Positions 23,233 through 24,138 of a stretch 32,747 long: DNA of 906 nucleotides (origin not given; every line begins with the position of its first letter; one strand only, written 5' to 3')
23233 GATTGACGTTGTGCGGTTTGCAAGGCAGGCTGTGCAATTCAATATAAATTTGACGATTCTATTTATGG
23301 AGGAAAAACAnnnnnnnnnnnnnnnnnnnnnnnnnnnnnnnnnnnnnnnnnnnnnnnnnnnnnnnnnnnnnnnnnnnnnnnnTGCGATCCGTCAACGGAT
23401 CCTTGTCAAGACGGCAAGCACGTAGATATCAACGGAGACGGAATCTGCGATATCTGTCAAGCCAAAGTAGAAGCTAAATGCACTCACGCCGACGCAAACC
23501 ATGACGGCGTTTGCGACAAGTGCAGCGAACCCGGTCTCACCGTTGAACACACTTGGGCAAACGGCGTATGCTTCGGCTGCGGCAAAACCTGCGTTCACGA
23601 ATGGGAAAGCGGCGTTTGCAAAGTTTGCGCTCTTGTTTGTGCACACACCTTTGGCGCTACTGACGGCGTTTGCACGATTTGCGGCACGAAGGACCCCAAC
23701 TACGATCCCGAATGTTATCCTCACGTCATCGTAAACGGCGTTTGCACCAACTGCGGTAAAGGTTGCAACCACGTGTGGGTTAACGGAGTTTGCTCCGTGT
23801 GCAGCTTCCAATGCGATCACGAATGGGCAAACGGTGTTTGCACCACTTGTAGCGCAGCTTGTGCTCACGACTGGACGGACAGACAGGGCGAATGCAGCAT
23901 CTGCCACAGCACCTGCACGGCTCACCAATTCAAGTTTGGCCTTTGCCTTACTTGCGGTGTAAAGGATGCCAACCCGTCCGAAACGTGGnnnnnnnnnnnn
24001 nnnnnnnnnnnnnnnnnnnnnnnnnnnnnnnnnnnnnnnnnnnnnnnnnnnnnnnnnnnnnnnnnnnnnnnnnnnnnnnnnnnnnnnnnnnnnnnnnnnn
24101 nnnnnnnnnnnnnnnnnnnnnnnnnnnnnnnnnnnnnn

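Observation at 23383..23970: Ten tandem Cys3-His mini-repeats at the N-terminus of an extracytoplasmic binding lipoprotein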

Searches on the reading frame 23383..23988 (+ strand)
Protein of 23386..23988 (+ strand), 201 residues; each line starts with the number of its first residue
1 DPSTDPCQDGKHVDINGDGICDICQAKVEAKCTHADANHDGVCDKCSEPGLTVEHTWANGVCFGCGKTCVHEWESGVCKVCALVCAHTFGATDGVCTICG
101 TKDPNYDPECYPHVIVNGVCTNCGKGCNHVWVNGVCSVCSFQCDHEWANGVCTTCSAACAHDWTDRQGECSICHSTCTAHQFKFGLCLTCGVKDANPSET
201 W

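Call 3: search_protein_families(library=pfam, proteins=[window:23383-23982:+], max_evalue=1)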
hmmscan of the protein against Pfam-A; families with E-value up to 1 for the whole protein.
window:23383-23982:+ (200 aa): 1 family
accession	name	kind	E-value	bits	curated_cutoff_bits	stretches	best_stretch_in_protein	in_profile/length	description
PF20615.3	DUF6802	-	0.13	12.7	27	1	13-47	33-68/102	Family of unknown function (DUF6802)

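Call 4: search_protein_families(library=ncbifam, proteins=[window:23383-23982:+], max_evalue=1)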
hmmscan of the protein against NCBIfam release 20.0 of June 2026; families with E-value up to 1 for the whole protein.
window:23383-23982:+ (200 aa): 0 families

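Call 10: find_homologous_proteins(query=window:23386-23988:+, max_evalue=0.001)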
Query seq(201 aa) (201 aa): 2 proteins with E <= 0.001 among 38 candidates.
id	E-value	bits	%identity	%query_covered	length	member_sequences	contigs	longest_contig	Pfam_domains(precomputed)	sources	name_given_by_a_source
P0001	3.1e-56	208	51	90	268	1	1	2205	-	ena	-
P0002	3.1e-7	48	41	31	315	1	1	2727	PF02557.23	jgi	-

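Call 13: search_solved_structures(query=window:23383-23982:+, max_evalue=10, show_alignments=2)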
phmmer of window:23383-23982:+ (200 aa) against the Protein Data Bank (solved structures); distinct sequences matched with E-value up to 10: 1.
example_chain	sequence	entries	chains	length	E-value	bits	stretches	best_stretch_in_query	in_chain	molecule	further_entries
4r58_A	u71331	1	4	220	2.1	10.7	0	14-57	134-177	Leucine Rich Repeat protein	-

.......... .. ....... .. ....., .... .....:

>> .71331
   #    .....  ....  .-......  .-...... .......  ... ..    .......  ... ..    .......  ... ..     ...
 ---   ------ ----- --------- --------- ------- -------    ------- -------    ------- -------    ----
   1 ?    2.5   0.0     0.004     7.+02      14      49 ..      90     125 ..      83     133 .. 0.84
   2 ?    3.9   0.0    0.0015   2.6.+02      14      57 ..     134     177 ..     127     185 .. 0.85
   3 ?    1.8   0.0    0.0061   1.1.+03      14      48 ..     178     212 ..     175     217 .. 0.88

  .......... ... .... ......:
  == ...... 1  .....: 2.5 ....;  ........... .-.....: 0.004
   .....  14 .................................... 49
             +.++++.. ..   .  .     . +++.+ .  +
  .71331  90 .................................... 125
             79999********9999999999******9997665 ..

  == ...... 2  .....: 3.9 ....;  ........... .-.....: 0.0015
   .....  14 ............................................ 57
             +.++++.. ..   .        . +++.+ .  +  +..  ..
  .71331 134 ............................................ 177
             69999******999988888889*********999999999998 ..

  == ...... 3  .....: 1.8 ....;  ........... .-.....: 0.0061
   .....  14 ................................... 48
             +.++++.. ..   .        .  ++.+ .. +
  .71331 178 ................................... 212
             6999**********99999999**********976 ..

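Call 67: predict_structure(alignment_id=A5)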
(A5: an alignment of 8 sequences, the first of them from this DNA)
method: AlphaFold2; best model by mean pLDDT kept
length: 198 residues; sequences in the alignment: 8
mean_pLDDT: 72.3   pTM: 0.36
mean pLDDT of the five models: 72.3, 70.7, 70.4, 55.1, 54.3
residues with pLDDT >= 90: 0; 70-90: 118; 50-70: 74; < 50: 6
segments of 3 or more residues with pLDDT < 50: 30-33
pLDDT, mean of each block of 10 residues (from residue 1): 57 66 66 53 60 69 74 81 77 78 71 64 65 73 82 87 81 85 85 74
secondary structure, 60 per line:
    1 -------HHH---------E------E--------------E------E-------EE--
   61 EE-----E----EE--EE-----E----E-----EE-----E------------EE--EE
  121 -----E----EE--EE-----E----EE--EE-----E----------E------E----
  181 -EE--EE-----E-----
elements in order:

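Call 70: fold_search(model_id=the predicted structure, library=pdb)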
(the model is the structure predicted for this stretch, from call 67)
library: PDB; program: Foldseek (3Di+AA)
matches with E <= 10: 21; with E <= 0.001: 0
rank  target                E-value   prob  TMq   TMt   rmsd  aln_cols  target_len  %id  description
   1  8ebt_E                1.7e+00  0.01  0.08  0.05  13.8       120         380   22  XPA repositioning Core7 of TFIIH relative to XPC-DNA lesion (Cy5) (released 2023-04-19)
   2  8fgw_A                2.4e+00  0.01  0.09  0.03  10.2        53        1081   17  Human IFT-A complex structures provide molecular insights into ciliary transport (released 2023-02-22)
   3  4gnd_C                3.3e+00  0.01  0.08  0.12  14.3       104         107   18  Crystal Structure of NSD3 tandem PHD5-C5HCH domains (released 2013-01-02)
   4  8adl_G                3.6e+00  0.01  0.09  0.05  14.2       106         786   17  Cryo-EM structure of the SEA complex (released 2022-11-02)
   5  4xbm_B                3.8e+00  0.01  0.17  0.11  17.1       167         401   13  X-ray crystal structure of Notch ligand Delta-like 1 (released 2015-03-11)
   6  3eb5                  4.1e+00  0.02  0.08  0.21   9.6        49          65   28  Structure of the cIAP2 RING domain (released 2008-09-09)
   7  9h5k_G                4.4e+00  0.01  0.10  0.05  13.7       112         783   17  Cryo-EM structure of the SEAC-EGOC supercomplex (released 2025-11-05)
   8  4xbm_A                4.8e+00  0.01  0.16  0.14  13.0       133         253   16  X-ray crystal structure of Notch ligand Delta-like 1 (released 2015-03-11)
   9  1h79                  5.6e+00  0.02  0.10  0.04   4.6        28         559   36  STRUCTURAL BASIS FOR ALLOSTERIC SUBSTRATE SPECIFICITY REGULATION IN CLASS III RIBONUCLEOTIDE REDUCTASES: NRDD IN COMPLEX (released 2002-03-28)
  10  8bbe_E                5.6e+00  0.01  0.09  0.03   9.4        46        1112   15  Structure of the IFT-A complex; IFT-A2 module (released 2022-12-21)
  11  4gng_D                6.5e+00  0.00  0.08  0.12  13.1        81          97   17  Crystal Structure of NSD3 tandem PHD5-C5HCH domains complexed with H3K9me3 peptide (released 2013-01-02)
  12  5d0i_B                7.5e+00  0.02  0.09  0.28   7.1        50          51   16  Structure of RING finger protein 165 (released 2015-12-09)
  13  1k83_L                8.1e+00  0.01  0.07  0.24  10.6        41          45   24  Crystal Structure of Yeast RNA Polymerase II Complexed with the Inhibitor Alpha Amanitin (released 2002-02-13)
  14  4ic2_A                8.1e+00  0.01  0.08  0.22  11.3        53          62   23  Crystal structure of the XIAP RING domain (released 2012-12-19)
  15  8f5o_B                8.1e+00  0.01  0.12  0.04  12.2       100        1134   17  Structure of Leishmania tarentolae IFT-A (state 1) (released 2022-12-21)
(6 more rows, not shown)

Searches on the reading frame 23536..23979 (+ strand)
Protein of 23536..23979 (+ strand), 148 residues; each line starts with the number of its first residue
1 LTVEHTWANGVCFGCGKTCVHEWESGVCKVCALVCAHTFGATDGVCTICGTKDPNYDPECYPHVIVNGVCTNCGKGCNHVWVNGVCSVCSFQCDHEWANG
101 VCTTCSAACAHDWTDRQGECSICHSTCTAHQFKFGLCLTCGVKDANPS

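Call 81: search_protein_families(library=pfam, proteins=[window:23536-23979:+], max_evalue=10)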
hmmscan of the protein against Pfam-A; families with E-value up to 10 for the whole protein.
seq(148 aa): 1 family
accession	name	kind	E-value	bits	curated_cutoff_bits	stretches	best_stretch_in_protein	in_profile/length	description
PF24089.1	DUF7374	-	2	8.8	27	1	102-130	48-76/106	Family of unknown function (DUF7374)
